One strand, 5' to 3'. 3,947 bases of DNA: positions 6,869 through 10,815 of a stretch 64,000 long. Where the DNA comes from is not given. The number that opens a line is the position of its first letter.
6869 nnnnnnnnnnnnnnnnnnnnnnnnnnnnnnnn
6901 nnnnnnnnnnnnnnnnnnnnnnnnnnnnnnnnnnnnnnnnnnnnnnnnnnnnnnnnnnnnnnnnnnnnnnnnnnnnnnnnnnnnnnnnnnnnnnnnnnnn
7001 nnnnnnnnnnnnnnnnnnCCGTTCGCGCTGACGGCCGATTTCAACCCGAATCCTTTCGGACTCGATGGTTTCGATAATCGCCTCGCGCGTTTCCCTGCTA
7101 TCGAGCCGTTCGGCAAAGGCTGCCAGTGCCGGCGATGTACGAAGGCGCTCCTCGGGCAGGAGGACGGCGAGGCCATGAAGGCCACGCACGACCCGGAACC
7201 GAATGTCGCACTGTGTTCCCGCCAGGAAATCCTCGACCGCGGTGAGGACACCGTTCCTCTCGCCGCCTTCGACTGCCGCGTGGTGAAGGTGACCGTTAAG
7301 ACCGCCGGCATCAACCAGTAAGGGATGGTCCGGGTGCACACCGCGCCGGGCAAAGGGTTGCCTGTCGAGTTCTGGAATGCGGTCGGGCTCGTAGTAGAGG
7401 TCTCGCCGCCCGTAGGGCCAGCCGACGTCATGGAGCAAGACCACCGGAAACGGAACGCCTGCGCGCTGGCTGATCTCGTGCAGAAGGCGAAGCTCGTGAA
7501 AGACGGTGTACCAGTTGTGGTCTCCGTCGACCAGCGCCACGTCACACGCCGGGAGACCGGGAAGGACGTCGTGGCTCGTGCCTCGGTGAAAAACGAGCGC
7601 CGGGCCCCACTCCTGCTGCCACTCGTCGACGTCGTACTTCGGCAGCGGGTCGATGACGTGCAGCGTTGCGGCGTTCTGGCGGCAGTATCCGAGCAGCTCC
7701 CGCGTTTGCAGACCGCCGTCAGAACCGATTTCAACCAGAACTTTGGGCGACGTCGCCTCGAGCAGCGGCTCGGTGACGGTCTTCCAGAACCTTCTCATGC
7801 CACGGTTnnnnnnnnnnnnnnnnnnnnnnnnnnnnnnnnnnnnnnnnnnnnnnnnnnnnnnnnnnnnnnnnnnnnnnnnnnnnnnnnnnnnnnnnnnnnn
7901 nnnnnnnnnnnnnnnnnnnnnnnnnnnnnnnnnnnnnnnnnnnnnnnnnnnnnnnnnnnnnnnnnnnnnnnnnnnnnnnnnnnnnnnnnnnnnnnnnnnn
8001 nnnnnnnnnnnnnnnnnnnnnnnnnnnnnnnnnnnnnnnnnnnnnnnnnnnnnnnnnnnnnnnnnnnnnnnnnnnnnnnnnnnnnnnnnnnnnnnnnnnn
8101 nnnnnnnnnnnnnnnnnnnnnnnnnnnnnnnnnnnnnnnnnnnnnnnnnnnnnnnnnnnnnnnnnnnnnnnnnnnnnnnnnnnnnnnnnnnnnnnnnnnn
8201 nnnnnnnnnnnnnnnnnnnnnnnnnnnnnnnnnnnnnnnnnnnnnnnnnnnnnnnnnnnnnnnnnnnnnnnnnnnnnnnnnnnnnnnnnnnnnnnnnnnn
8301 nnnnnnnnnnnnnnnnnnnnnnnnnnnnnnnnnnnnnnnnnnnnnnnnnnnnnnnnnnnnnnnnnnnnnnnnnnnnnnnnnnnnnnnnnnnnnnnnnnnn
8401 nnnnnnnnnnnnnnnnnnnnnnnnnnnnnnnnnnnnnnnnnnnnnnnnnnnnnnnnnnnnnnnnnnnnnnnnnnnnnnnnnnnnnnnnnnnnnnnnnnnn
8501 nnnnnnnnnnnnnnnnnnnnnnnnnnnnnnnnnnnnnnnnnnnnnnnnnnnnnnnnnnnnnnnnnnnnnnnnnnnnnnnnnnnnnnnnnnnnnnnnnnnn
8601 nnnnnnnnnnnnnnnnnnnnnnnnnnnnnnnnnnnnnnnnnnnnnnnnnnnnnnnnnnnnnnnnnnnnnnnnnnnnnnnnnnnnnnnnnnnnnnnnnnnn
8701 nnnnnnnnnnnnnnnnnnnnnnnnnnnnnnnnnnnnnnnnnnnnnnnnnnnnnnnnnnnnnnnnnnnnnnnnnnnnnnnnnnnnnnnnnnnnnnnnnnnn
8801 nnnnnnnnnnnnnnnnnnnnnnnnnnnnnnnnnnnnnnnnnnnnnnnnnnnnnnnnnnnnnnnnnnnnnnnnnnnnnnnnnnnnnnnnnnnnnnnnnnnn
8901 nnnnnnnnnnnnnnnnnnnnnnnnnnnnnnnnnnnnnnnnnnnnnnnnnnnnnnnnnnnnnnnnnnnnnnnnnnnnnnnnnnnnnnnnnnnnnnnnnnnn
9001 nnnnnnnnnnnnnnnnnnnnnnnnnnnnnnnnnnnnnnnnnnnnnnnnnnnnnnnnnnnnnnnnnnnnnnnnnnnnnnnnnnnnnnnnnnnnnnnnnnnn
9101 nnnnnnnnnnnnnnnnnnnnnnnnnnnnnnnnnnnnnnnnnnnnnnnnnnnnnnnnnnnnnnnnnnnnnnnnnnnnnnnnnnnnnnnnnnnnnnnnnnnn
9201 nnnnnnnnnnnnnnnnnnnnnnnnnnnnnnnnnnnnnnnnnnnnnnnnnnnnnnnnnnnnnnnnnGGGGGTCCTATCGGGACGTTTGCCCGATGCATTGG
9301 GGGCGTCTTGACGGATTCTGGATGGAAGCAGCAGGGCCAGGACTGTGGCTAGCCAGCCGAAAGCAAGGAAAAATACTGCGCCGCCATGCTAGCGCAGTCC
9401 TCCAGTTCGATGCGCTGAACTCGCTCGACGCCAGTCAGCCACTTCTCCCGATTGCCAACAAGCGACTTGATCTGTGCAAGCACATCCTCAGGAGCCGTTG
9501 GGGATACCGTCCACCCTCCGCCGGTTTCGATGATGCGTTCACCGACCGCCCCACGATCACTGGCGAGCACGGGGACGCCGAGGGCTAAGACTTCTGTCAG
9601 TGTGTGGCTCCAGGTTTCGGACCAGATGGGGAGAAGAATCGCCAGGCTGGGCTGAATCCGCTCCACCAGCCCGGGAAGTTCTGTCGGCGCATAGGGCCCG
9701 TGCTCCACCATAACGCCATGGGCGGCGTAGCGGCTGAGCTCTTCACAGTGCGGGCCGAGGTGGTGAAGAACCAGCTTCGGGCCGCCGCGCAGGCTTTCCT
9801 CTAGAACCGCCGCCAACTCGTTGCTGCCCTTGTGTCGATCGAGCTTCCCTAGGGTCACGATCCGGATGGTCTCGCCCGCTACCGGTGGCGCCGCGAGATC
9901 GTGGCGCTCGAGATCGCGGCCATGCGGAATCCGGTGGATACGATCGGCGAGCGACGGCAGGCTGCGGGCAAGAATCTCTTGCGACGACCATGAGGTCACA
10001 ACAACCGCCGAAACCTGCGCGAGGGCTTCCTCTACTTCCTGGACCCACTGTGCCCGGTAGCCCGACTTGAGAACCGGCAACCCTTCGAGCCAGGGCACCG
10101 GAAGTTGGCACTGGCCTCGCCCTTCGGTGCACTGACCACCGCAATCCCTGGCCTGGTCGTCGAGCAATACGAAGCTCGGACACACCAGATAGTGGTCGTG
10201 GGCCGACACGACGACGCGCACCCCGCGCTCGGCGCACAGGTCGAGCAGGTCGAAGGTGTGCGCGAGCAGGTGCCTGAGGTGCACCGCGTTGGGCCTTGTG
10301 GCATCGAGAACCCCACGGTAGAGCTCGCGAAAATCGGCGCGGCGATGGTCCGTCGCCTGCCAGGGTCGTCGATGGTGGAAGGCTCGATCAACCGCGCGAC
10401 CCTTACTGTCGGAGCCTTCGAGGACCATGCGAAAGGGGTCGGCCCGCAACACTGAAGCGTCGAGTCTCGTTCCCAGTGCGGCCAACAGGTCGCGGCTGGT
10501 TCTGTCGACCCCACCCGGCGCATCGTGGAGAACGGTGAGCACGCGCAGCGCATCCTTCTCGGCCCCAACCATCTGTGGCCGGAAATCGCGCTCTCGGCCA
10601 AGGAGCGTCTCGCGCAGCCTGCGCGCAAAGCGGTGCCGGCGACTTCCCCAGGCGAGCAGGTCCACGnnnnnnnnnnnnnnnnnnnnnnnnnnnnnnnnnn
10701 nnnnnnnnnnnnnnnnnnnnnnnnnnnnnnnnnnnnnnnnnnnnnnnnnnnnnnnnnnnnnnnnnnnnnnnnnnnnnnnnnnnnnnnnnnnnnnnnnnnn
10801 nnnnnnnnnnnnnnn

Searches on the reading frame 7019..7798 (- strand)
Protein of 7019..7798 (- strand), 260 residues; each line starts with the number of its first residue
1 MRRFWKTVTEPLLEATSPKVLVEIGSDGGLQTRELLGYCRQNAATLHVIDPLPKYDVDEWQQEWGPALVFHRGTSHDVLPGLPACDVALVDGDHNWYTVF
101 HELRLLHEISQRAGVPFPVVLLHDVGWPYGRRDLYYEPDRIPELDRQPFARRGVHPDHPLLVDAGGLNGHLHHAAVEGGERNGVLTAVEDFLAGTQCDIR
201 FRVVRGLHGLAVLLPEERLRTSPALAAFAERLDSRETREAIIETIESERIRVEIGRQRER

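Call 38: search_solved_structures(query=window:7019-7798:-, max_evalue=10, show_alignments=2)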
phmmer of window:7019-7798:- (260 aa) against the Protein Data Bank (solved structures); distinct sequences matched with E-value up to 10: 0.

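Call 59: search_solved_structures(query=A2, max_evalue=10, show_alignments=3)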
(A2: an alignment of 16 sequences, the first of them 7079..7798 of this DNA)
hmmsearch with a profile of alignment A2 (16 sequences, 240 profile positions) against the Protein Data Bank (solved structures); distinct sequences matched with E-value up to 10: 3.
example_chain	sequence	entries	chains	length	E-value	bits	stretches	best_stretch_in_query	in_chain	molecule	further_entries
1f38_A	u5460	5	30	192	0.58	12.5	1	11-93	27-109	PRECORRIN-8W DECARBOXYLASE | Precorrin-6y methyltransferase/putative decarboxylase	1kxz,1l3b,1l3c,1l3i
4ymg_A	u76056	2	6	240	1.5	11.1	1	17-99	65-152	Putative SAM-dependent O-methyltranferase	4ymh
4qvk_A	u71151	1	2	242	1.6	11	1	17-99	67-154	PaMTH1 Methyltransferase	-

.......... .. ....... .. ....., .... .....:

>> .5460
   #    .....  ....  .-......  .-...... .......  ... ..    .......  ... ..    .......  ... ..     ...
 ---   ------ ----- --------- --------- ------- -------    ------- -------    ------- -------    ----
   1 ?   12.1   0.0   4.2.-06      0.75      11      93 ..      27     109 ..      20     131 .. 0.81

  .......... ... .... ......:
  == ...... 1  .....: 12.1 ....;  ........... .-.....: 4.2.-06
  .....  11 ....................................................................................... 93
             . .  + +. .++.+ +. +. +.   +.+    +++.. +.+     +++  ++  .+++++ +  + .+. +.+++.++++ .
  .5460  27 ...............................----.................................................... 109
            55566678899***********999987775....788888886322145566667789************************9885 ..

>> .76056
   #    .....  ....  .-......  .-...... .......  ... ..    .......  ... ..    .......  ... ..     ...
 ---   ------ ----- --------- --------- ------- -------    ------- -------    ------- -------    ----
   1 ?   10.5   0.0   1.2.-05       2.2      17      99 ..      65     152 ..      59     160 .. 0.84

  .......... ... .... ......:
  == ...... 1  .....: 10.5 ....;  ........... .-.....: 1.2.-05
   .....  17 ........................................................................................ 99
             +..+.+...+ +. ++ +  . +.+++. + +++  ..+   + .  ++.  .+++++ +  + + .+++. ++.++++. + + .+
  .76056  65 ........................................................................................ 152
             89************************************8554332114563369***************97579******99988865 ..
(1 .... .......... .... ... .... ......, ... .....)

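Call 60: find_related_loci(query=A2, collection=metagenome_contigs, flank=10000)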
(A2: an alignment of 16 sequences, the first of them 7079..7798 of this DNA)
Query A2 (240 aa) in metagenome_contigs; peptide patterns used: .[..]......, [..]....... (x = any residue, [..] = any of these).
600 stretches matched a pattern (row limit reached: there are more); 504 encode a relative of the query (tblastn E <= 1e-3); the best 80 are kept; 80 distinct loci.
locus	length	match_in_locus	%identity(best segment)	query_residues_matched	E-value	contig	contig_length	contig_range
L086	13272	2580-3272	53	1-234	1e-79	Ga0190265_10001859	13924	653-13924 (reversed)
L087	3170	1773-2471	52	1-233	9e-80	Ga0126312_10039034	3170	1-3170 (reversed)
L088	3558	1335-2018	54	1-228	4e-78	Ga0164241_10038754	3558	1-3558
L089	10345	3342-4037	49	1-232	3e-77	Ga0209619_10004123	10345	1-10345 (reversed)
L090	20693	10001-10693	48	2-232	5e-76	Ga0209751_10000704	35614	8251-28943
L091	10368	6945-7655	52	1-236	3e-76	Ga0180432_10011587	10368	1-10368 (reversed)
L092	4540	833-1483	49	1-217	6e-76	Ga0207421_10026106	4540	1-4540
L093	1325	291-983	51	3-233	3e-80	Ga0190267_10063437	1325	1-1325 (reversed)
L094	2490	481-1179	48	1-233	1e-76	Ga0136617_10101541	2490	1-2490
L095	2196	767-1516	44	1-237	4e-77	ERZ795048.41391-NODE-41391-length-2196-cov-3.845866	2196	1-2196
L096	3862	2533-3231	50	1-233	1e-74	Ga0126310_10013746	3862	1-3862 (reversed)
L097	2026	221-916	47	1-232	4e-77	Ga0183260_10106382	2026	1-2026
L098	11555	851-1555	48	3-240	2e-74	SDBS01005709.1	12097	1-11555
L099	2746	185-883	50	1-233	7e-75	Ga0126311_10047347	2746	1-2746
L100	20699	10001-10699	46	1-233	3e-73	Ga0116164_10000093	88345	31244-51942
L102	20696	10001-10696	48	1-232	4e-72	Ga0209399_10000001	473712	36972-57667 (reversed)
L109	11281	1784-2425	46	1-214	3e-71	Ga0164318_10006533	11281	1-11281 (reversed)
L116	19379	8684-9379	43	1-232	1e-70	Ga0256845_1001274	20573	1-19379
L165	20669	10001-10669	41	1-224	1e-65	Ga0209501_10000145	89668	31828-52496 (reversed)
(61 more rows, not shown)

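Call 64: predict_structure(alignment_id=A2)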
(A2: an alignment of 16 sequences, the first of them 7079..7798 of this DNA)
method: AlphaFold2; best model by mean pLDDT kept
length: 240 residues; sequences in the alignment: 16
mean_pLDDT: 84.1   pTM: 0.83
mean pLDDT of the five models: 84.1, 81.2, 80.7, 80.7, 80.2
residues with pLDDT >= 90: 137; 70-90: 46; 50-70: 56; < 50: 1
segments of 3 or more residues with pLDDT < 50: none
pLDDT, mean of each block of 10 residues (from residue 1): 87 97 93 96 97 94 97 93 96 81 96 96 75 59 63 60 56 55 80 94 83 96 95 79
secondary structure, 60 per line:
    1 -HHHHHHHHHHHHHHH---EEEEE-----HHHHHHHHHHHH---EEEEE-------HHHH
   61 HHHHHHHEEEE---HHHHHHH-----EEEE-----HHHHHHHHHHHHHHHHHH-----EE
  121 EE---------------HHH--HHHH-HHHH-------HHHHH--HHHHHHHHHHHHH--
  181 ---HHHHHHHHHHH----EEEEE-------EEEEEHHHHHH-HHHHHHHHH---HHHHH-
elements in order: H2-16 E20-24 H30-41 E45-49 H57-67 E68-71 H75-81 E87-90 H96-113 E119-122 H143-146 H148-151 H159-163 H166-178 H184-194 E199-203 E211-215 H216-221 H223-231 H235-239

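Call 66: fold_search(model_id=the predicted structure, library=pdb)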
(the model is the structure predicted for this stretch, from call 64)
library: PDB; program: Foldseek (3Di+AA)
matches with E <= 10: 1732; with E <= 0.001: 72
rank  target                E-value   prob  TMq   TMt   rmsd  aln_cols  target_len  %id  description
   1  4ymg_A                4.0e-06  1.00  0.52  0.54   7.4       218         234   14  Crystal structure of SAM-bound Podospora anserina methyltransferase PaMTH1 (released 2015-05-27)
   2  4qvk_A                4.0e-06  1.00  0.50  0.51   7.5       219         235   14  Apo-crystal structure of Podospora anserina methyltransferase PaMTH1 (released 2015-05-27)
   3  4ymg_B                1.5e-05  1.00  0.54  0.54   7.4       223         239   13  Crystal structure of SAM-bound Podospora anserina methyltransferase PaMTH1 (released 2015-05-27)
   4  4kib_A                1.8e-05  1.00  0.40  0.31  11.6       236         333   14  Crystal structure of methyltransferase from Streptomyces hygroscopicus complexed with S-adenosyl-L-homocysteine and me (released 2014-05-07)
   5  4ems_A                1.9e-05  1.00  0.44  0.32   9.5       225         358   13  Crystal Structure Analysis of Coniferyl Alcohol 9-O-Methyltransferase from Linum Nodiflorum (released 2013-05-01)
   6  2r3s_A                2.5e-05  1.00  0.45  0.35   9.1       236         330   14  CRYSTAL STRUCTURE OF A PUTATIVE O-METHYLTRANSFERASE (NPUN_R0239) FROM NOSTOC PUNCTIFORME PCC 73102 AT 2.15 A RESOLUTIO (released 2007-09-11)
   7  4kic_B                3.2e-05  1.00  0.44  0.34   9.2       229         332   14  Crystal structure of methyltransferase from Streptomyces hygroscopicus complexed with S-adenosyl-L-methionine and phen (released 2014-05-07)
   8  8k1f_C                4.1e-05  1.00  0.47  0.55   6.3       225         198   11  Crystal Structure of TrmR from Fusobacterium nucleatum (released 2023-08-02)
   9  3i53_A                4.6e-05  1.00  0.47  0.37   6.1       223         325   13  Crystal structure of an O-methyltransferase (NcsB1) from neocarzinostatin biosynthesis in complex with S-adenosyl-L-ho (released 2009-09-01)
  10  6g80_M                5.9e-05  1.00  0.42  0.46   8.7       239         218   17  Structure of Mycobacterium hassiacum MeT1 from orthorhombic crystals. (released 2019-01-16)
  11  4m6y_A                5.9e-05  1.00  0.46  0.35   8.9       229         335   16  Mutant structure of methyltransferase from Streptomyces hygroscopicus complexed with S-adenosyl-L-homocysteine and met (released 2014-06-25)
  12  4m6x_A                6.2e-05  1.00  0.45  0.34   8.9       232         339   13  Mutant structure of methyltransferase from Streptomyces hygroscopicus complexed with S-adenosyl-L-homocysteine and met (released 2014-06-25)
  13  4e70_B                6.2e-05  1.00  0.44  0.32   9.6       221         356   14  Crystal Structure Analysis of Coniferyl Alcohol 9-O-Methyltransferase from Linum Nodiflorum in Complex with Coniferyl  (released 2013-05-01)
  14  4m73_B                6.2e-05  1.00  0.46  0.35   9.5       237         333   15  Mutant structure of methyltransferase from Streptomyces hygroscopicus (released 2014-06-25)
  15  4qvg_B                6.6e-05  1.00  0.44  0.33   9.5       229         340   14  Crystal structure of S-adenosylmethionine-dependent methyltransferase SibL in its apo form (released 2015-05-27)
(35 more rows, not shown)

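Call 72: search_protein_families(library=pfam, proteins=[L100:9375-9989:+, L116:7098-8678:+, L100:7851-9179:+, L100:10001-11239:+, L102:9111-9983:+, L089:2376-3167:+, L165:13631-14392:-], max_evalue=0.001)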
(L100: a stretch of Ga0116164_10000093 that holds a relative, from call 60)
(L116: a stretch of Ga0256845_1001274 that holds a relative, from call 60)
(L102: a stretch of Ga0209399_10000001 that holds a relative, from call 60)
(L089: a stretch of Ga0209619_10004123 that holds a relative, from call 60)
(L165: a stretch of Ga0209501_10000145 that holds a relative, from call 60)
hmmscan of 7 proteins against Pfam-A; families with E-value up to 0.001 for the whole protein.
L100:9375-9989:+ (205 aa): 2 families
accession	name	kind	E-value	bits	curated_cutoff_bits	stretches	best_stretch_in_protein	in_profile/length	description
PF08241.18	Methyltransf_11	-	3e-07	31.4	21.2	1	61-113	44-95/95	Methyltransferase domain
PF13847.12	Methyltransf_31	-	0.00062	19.9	27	1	75-117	71-113/145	Methyltransferase domain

L116:7098-8678:+ (527 aa): 11 families
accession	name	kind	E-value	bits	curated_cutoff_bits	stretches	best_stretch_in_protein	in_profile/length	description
PF00005.33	ABC_tran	-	4.9e-43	147.5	25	2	66-198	1-136/137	ABC transporter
PF13166.12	AAA_13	-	9.2e-09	35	36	0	83-107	23-47/713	AAA domain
PF13401.12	AAA_22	-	1.2e-06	29.3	27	0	78-224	7-120/130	AAA domain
PF13173.12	AAA_14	-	2.1e-05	25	27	0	77-116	3-42/129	AAA domain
PF03266.21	NTPase_1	-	3.7e-05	24.1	23.9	0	79-111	2-32/168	NTPase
PF13555.12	AAA_29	-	4.7e-05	23.5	27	0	79-107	25-52/61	P-loop containing region of AAA domain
PF02367.23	TsaE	-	0.00037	20.9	26.6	0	75-100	20-45/128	Threonylcarbamoyl adenosine biosynthesis protein TsaE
PF01695.23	IstB_IS21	-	0.00052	20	24.1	0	182-233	147-197/238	IstB-like ATP binding protein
PF03029.23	ATP_bind_1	-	0.00057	20.2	27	0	81-101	1-21/240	Conserved hypothetical ATP binding protein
PF02463.25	SMC_N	-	0.00077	19.4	40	0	77-97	25-45/220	RecF/RecN/SMC N terminal domain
PF13304.12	AAA_21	-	0.00094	19.8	27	0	79-111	2-40/304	AAA domain, putative AbiEii toxin, Type IV TA system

L100:7851-9179:+ (443 aa): 2 families
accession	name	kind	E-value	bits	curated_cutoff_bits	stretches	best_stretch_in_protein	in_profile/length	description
PF14524.12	Wzt_C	-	1.5e-30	106.5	30.4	1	297-425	2-133/143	Wzt C-terminal domain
PF00005.33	ABC_tran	-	1.6e-20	74.5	25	1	65-197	1-136/137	ABC transporter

L100:10001-11239:+ (413 aa): 1 family
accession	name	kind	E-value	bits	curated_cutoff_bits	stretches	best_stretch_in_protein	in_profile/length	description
PF13578.12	Methyltransf_24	-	8.5e-14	52.7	26.3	1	22-125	1-105/105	Methyltransferase domain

L102:9111-9983:+ (291 aa): 2 families
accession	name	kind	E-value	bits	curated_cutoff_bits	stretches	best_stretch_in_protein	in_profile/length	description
PF00005.33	ABC_tran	-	6.1e-21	75.9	25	1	75-206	1-135/137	ABC transporter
PF13304.12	AAA_21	-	2.5e-06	28.2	27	0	89-108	3-22/304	AAA domain, putative AbiEii toxin, Type IV TA system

L089:2376-3167:+ (264 aa): 5 families
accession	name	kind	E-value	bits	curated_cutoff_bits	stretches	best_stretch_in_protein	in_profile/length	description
PF00005.33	ABC_tran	-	5.2e-23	82.6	25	1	52-183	1-135/137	ABC transporter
PF13304.12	AAA_21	-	1.4e-06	29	27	1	66-86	3-23/304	AAA domain, putative AbiEii toxin, Type IV TA system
PF13555.12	AAA_29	-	1.3e-05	25.3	27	1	46-96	9-55/61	P-loop containing region of AAA domain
PF13175.12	AAA_15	-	2.4e-05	24.6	32.1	1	47-203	9-107/374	AAA ATPase domain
PF13476.12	AAA_23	-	0.00023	22.3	27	1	47-81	5-38/201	AAA domain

L165:13631-14392:- (254 aa): 4 families
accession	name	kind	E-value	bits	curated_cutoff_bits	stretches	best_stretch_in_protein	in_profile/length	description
PF00005.33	ABC_tran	-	8.5e-24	85.1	25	1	50-181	2-136/137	ABC transporter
PF13304.12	AAA_21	-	1.6e-09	38.7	27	1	63-104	3-50/304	AAA domain, putative AbiEii toxin, Type IV TA system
PF13476.12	AAA_23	-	0.00018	22.7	27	1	51-230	12-142/201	AAA domain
PF09818.15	ABC_ATPase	-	0.00069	19.2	23.2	0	56-79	77-99/283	P-loop domain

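Call 83: search_protein_representatives(alignment_id=A2)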
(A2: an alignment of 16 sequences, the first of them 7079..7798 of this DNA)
Query: 16 sequences, 240 profile positions. Proteins with E-value up to 0.001 (for the whole library): 2413; up to 1e-10: 1688; up to 1e-30: 1158. The best 150 are listed.
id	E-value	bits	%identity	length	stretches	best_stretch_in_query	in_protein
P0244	1.2e-107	374.9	-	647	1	1-235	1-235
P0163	1.2e-107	374.9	-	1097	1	1-238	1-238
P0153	1.4e-107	374.6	-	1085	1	1-238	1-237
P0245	4.6e-107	372.9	-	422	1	1-235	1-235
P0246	5.2e-107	372.8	-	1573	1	1-235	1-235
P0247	3.7e-106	370.0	-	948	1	1-237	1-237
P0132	2.8e-105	367.1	-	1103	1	1-238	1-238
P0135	1.2e-104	365.0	-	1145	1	1-238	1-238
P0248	1.8e-104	364.5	-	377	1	1-236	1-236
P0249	2.9e-104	363.8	-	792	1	1-237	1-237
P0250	4.1e-104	363.3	-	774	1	1-239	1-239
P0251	6.2e-104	362.7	-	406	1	1-238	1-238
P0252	7.0e-104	362.5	-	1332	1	1-236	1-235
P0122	1.8e-103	361.2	-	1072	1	1-239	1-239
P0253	3.2e-103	360.4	-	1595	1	1-234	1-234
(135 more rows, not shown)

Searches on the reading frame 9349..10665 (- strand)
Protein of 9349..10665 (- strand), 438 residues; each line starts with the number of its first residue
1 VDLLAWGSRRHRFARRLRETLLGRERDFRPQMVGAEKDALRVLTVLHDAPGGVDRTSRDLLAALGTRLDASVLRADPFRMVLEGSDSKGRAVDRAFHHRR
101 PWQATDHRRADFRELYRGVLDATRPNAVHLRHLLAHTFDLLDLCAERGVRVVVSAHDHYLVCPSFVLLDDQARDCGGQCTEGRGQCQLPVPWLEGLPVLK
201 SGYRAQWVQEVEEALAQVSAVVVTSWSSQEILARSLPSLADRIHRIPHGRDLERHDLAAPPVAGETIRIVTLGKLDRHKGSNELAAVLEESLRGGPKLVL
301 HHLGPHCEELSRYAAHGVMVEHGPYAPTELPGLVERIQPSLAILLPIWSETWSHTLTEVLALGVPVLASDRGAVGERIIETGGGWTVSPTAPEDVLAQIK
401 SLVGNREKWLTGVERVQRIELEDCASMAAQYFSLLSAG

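Call 5: search_protein_families(library=pfam, proteins=[window:9349-10665:-], max_evalue=0.01)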
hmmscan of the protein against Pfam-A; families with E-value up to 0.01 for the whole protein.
window:9349-10665:- (438 aa): 3 families
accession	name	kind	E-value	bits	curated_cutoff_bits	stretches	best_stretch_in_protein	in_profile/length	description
PF00534.26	Glycos_transf_1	-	3.4e-10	40.2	26.4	1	264-407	13-160/172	Glycosyl transferases group 1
PF13439.12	Glyco_transf_4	-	3.9e-10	40.5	28.5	1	50-254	1-170/170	Glycosyltransferase Family 4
PF13692.12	Glyco_trans_1_4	-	1.5e-08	35.5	27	1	268-404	3-141/142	Glycosyl transferases group 1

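Call 6: search_protein_families(library=ncbifam, proteins=[window:9349-10665:-], max_evalue=0.01)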
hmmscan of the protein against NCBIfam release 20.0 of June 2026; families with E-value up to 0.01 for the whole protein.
window:9349-10665:- (438 aa): 7 families
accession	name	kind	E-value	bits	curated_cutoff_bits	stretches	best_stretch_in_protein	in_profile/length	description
NF041876.1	EPS_EpsE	equivalog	3.5e-09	36.4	400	1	338-409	294-365/389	exopolysaccharide biosynthesis GT4 family glycosyltransferase EpsE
NF038229.1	Glyco4_Geo_Pelo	equivalog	0.00023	20.3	400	1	208-370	100-268/338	GPMC system family 4 glycosyltransferase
NF047684.1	TeichurnBiosyTuaC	equivalog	0.00032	19.8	550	1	269-403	222-352/391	teichuronic acid biosynthesis protein TuaC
TIGR03088.1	stp2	hypoth_equivalog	0.00044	19.4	409.05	1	263-431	191-366/374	TIGR03088 family PEP-CTERM/XrtA system glycosyltransferase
TIGR04015.1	WcaC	equivalog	0.00076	18.8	784.85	1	111-390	81-356/405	colanic acid biosynthesis glycosyltransferase WcaC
NF053787.1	GlcN_PG_synth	equivalog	0.00081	18.3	480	1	349-408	271-329/361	N-acetylglucosaminyl phosphatidylglycerol synthase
TIGR02472.1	sucr_P_syn_N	equivalog_domain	0.0068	15.3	576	0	316-411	316-412/439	sucrose-phosphate synthase, putative, glycosyltransferase domain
